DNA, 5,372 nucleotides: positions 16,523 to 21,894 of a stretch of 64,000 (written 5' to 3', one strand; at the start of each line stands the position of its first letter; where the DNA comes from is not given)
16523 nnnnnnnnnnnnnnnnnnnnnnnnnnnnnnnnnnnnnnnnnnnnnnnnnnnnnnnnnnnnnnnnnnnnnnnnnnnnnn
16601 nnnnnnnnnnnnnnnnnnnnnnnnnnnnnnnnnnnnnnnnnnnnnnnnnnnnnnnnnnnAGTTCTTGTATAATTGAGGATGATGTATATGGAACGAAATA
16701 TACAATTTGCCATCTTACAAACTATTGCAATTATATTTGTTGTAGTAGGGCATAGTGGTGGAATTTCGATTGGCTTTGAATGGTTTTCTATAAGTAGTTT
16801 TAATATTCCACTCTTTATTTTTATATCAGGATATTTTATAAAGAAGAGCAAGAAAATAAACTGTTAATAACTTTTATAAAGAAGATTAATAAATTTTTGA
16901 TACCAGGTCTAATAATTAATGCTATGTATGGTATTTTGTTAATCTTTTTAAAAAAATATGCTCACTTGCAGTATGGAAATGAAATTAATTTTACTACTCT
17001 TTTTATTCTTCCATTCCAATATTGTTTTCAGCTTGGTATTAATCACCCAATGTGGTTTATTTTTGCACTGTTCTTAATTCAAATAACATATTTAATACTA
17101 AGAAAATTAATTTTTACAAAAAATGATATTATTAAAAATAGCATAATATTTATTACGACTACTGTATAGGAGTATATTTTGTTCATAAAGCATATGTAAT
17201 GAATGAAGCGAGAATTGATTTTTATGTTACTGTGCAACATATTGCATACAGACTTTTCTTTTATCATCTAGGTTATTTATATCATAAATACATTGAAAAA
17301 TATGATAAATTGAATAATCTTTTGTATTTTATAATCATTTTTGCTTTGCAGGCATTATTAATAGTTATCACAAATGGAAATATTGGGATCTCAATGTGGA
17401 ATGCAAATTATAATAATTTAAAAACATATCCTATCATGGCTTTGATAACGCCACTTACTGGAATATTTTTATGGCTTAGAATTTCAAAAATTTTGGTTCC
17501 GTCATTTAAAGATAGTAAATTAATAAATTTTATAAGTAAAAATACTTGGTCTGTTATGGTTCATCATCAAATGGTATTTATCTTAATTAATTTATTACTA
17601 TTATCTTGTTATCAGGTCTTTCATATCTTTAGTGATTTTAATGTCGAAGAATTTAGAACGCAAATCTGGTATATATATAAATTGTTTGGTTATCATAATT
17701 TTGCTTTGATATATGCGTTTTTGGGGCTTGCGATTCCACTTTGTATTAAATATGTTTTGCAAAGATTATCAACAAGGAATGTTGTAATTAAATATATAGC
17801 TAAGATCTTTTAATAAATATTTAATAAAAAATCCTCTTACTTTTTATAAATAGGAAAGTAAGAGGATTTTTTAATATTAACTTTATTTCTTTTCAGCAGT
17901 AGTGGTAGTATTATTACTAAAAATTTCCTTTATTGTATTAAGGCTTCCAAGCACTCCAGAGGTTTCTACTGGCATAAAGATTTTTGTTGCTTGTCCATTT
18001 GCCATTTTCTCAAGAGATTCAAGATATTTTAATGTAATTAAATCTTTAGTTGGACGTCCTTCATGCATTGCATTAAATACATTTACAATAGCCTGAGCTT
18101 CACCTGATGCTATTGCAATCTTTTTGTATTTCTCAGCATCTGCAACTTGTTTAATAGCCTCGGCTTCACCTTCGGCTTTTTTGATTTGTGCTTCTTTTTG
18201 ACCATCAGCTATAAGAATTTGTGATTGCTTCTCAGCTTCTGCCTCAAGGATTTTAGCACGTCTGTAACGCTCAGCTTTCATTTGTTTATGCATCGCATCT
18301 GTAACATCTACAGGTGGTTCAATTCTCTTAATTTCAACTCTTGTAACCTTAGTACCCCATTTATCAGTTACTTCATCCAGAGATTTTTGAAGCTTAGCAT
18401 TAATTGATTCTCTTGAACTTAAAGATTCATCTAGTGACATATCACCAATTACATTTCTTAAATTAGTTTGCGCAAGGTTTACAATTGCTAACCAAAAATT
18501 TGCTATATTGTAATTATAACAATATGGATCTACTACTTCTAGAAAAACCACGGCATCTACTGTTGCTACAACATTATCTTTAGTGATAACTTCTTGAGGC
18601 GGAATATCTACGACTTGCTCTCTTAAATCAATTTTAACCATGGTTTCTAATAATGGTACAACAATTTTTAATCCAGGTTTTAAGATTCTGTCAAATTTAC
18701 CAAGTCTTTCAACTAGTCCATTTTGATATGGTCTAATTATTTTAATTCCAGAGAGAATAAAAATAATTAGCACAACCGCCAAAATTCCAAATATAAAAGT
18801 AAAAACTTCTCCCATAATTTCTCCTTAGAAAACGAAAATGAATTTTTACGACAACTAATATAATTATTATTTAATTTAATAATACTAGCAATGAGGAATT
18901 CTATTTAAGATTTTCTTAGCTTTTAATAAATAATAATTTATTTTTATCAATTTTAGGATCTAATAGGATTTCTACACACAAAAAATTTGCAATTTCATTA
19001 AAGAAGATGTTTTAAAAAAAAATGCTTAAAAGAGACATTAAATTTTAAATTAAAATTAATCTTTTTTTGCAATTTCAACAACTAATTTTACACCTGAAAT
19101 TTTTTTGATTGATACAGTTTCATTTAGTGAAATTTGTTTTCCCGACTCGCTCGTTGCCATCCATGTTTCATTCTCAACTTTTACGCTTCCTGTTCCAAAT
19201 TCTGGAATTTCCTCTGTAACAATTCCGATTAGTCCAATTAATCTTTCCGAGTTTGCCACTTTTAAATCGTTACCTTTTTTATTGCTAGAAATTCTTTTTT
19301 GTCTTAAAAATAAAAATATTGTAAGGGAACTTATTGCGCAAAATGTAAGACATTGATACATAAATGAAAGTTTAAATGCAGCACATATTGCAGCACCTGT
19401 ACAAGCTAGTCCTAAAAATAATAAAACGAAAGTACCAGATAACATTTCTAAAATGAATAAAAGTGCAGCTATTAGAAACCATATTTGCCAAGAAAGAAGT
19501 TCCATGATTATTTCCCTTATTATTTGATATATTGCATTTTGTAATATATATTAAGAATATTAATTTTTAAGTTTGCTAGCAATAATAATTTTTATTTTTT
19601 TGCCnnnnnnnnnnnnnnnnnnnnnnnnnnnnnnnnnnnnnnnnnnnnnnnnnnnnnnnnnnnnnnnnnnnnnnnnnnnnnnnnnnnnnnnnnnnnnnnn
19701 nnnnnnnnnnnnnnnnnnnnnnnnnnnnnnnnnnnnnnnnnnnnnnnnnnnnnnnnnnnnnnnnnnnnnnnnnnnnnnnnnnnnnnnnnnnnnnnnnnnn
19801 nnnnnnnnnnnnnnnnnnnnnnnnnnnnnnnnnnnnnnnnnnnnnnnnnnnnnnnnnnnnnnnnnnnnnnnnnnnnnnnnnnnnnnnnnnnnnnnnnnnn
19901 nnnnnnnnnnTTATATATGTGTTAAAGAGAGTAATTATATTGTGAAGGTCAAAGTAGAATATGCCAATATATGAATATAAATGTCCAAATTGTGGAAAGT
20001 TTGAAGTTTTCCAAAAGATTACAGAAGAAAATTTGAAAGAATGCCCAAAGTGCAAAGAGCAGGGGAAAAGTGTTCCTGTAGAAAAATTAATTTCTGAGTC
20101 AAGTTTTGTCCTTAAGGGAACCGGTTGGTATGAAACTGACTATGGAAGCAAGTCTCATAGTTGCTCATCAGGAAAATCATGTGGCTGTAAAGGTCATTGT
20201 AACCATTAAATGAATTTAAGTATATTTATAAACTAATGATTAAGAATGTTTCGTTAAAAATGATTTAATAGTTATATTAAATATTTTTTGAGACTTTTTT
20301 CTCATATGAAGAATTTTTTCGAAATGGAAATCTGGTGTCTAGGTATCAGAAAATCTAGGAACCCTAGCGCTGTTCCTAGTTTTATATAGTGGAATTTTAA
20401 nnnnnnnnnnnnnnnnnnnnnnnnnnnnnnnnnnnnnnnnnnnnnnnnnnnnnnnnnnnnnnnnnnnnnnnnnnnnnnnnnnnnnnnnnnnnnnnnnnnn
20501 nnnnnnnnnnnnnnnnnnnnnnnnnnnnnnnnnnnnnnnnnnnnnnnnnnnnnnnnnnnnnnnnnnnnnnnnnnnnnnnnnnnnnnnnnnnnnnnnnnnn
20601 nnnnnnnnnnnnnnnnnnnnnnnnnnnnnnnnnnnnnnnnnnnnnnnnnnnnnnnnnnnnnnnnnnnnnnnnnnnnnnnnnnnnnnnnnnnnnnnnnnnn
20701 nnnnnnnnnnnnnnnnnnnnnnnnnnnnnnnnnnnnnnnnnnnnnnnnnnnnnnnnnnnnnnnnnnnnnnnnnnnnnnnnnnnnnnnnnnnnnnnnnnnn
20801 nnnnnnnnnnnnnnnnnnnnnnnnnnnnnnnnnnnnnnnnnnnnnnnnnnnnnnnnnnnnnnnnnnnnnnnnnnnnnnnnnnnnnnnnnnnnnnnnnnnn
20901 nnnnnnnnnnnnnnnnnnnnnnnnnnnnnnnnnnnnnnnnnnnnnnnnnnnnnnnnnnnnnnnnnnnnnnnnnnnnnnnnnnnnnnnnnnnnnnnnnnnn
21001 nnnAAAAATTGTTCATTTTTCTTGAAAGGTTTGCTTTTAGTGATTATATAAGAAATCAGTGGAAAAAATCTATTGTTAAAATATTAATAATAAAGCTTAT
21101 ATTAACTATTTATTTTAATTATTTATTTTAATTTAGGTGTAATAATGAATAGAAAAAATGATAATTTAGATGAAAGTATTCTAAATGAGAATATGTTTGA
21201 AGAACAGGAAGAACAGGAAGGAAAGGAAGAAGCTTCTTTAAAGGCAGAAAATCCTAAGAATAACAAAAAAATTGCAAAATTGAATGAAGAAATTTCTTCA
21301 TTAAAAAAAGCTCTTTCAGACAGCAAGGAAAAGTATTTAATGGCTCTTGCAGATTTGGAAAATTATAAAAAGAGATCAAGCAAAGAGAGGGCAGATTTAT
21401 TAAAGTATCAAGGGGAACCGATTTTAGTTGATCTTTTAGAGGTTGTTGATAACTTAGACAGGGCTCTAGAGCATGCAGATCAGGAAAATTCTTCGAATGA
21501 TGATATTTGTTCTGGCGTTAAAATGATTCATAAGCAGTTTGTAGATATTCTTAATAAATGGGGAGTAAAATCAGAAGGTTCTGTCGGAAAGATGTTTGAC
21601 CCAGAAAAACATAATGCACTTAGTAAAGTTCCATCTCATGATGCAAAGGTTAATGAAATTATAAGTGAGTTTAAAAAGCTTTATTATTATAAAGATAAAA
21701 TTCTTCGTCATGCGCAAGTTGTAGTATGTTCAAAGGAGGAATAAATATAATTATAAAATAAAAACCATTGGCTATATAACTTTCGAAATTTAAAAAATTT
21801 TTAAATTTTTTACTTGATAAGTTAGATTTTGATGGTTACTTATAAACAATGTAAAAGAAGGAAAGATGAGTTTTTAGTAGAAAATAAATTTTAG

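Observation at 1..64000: Window-wide signature of reductive evolution: four pseudogenes plus motif-degenerate intact ORFs in 64 kb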

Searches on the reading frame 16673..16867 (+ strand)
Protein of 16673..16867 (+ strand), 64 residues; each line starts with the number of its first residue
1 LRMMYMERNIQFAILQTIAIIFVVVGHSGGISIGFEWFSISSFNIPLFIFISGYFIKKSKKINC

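Call 14: search_protein_families(library=pfam, proteins=[window:16673-16867:+], max_evalue=0.1)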
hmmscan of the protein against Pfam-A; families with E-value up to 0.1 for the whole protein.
window:16673-16867:+ (64 aa): 1 family
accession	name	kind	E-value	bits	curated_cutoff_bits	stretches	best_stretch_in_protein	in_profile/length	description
PF01757.29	Acyl_transf_3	-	4.4e-08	33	31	1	14-57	6-61/326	Acyltransferase domain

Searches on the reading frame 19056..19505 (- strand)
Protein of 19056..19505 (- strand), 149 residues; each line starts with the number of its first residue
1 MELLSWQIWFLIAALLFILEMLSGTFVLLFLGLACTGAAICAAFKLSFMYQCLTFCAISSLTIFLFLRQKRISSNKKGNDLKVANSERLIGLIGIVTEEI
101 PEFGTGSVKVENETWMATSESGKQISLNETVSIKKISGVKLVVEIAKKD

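Call 8: search_protein_families(library=pfam, proteins=[window:19056-19505:-], max_evalue=0.01)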
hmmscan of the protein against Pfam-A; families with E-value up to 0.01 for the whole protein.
window:19056-19505:- (149 aa): 2 families
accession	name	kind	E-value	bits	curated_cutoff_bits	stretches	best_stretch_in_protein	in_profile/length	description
PF01957.25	NfeD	-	1.4e-11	44.8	29.1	1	87-144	2-56/57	NfeD-like C-terminal, partner-binding domain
PF20334.3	DUF6629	-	0.0048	17.1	27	1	21-74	150-205/209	Family of unknown function (DUF6629)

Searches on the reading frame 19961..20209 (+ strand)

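Call 14: search_protein_families(library=pfam, proteins=[window:19961-20209:+], max_evalue=0.1)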
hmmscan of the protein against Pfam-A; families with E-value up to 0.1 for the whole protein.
window:19961-20209:+ (82 aa): 4 families
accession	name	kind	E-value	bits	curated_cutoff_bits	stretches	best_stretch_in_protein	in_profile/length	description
PF09723.15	Zn_ribbon_8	-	2.6e-15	56.6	34.4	1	1-33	1-34/41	Zinc ribbon domain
PF18423.6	zf_CopZ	-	0.0012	19.1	28.4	1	26-43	2-19/62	Zinc binding domain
PF24460.1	DUF7575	-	0.076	12.8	28.5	0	7-13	5-11/28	Domain of unknown function (DUF7575)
PF13248.11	Zn_ribbon_3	-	0.095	12.6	27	1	5-14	2-11/26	zinc-ribbon domain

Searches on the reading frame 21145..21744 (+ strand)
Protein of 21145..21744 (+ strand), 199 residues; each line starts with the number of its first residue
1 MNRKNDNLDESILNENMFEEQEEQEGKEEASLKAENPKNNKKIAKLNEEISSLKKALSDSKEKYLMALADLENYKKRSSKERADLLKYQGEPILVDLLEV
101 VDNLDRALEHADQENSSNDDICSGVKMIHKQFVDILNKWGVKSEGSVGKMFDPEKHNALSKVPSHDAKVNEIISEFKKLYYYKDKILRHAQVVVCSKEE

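Call 18: find_related_loci(query=window:21145-21744:+, collection=genome_contigs, flank=10000)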
Query window:21145-21744:+ (199 aa) in genome_contigs; peptide patterns used: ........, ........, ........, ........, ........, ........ (x = any residue, [..] = any of these).
443 stretches matched a pattern; 342 encode a relative of the query (tblastn E <= 1e-3); the best 80 are kept; 80 distinct loci.
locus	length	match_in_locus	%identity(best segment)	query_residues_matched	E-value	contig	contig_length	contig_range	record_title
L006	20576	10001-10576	73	10-199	8e-87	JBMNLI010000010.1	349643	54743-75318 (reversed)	MAG: Bdellovibrionota bacterium isolate SBF912LR0HQ0103 contig_49393, whole genome shotgun sequence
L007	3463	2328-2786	73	43-195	2e-74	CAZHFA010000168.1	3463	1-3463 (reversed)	MAG TPA_asm: uncultured Bdellovibrionales bacterium isolate SRP192927_co10_311 genome assembly, contig: NODE_31915_lengt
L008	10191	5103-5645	47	18-199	6e-50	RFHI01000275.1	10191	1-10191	MAG: Candidatus Dadabacteria bacterium isolate J046 k99_1665072, whole genome shotgun sequence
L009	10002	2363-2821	50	53-195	2e-45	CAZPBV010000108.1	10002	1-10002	MAG TPA_asm: uncultured Bdellovibrionales bacterium isolate binchicken_co326_109 genome assembly, contig: NODE_3505_leng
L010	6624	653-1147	48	26-195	3e-44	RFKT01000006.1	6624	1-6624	MAG: Candidatus Dadabacteria bacterium isolate J135 k99_18833, whole genome shotgun sequence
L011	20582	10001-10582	41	9-199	8e-41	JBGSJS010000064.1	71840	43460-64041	MAG: Desulfomonilaceae bacterium isolate JTS-AC162 k141_2683074, whole genome shotgun sequence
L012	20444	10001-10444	46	49-194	3e-38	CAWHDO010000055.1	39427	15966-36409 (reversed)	MAG: uncultured delta proteobacterium isolate MFD03726.bin.3.89 genome assembly, contig: contig_64724, whole genome shot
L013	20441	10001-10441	44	50-196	3e-37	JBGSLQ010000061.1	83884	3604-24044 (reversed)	MAG: Desulfomonilaceae bacterium isolate JTS-AC162 k141_3731724, whole genome shotgun sequence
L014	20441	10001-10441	42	50-196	7e-36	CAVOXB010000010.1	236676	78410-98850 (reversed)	MAG: uncultured delta proteobacterium isolate MFD00032.bin.2.55 genome assembly, contig: contig_17230, whole genome shot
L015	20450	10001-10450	43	47-198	5e-36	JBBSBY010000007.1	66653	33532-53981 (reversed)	MAG: Desulfomonilales bacterium isolate La6_metabat2.214 La6_metabat2.214_K_939698_L_66653_cov_73.3313, whole genome sho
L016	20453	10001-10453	41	48-196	1e-35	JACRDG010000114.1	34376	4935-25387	MAG: Desulfomonile tiedjei isolate NC_groundwater_1666_Pr3_B-0.1um_58_14 SR-2_scaffold_141_3757186, whole genome shotgun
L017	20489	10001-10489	41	39-195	5e-35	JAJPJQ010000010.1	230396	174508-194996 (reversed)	MAG: Proteobacteria bacterium isolate Centralia_MAG_52 k107_1107930, whole genome shotgun sequence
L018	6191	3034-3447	43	61-199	6e-35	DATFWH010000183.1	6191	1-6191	MAG TPA_asm: Candidatus Binatia bacterium isolate SMAG_U9485 k141_8566626, whole genome shotgun sequence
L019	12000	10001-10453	41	51-199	6e-34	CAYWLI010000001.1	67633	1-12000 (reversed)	MAG TPA_asm: uncultured Thermodesulfobacteriota bacterium isolate binchicken_co163_443 genome assembly, contig: NODE_435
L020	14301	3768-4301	40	17-197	5e-34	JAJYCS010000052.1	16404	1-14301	MAG: Deltaproteobacteria bacterium isolate BP9.bin5 NODE_6748_length_16404_cov_1.699699, whole genome shotgun sequence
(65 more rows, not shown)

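Call 28: search_protein_families(library=pfam, proteins=[L006:4051-6723:+, L006:14197-14772:+, L006:20172-20477:-], max_evalue=0.1)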
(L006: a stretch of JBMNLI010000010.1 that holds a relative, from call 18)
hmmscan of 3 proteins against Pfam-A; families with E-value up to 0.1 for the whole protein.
L006:4051-6723:+ (890 aa): 1 family
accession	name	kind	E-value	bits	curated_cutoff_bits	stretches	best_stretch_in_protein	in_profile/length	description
PF16417.11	CNOT1_TTP_bind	-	0.0026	17.4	27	1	776-839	119-180/189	CCR4-NOT transcription complex subunit 1 TTP binding domain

L006:14197-14772:+ (191 aa): 0 families

L006:20172-20477:- (101 aa): 1 family
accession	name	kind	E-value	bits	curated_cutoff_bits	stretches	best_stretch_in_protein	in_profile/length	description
PF19539.4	DUF6063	-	0.098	12.4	27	0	12-55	74-117/244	Family of unknown function (DUF6063)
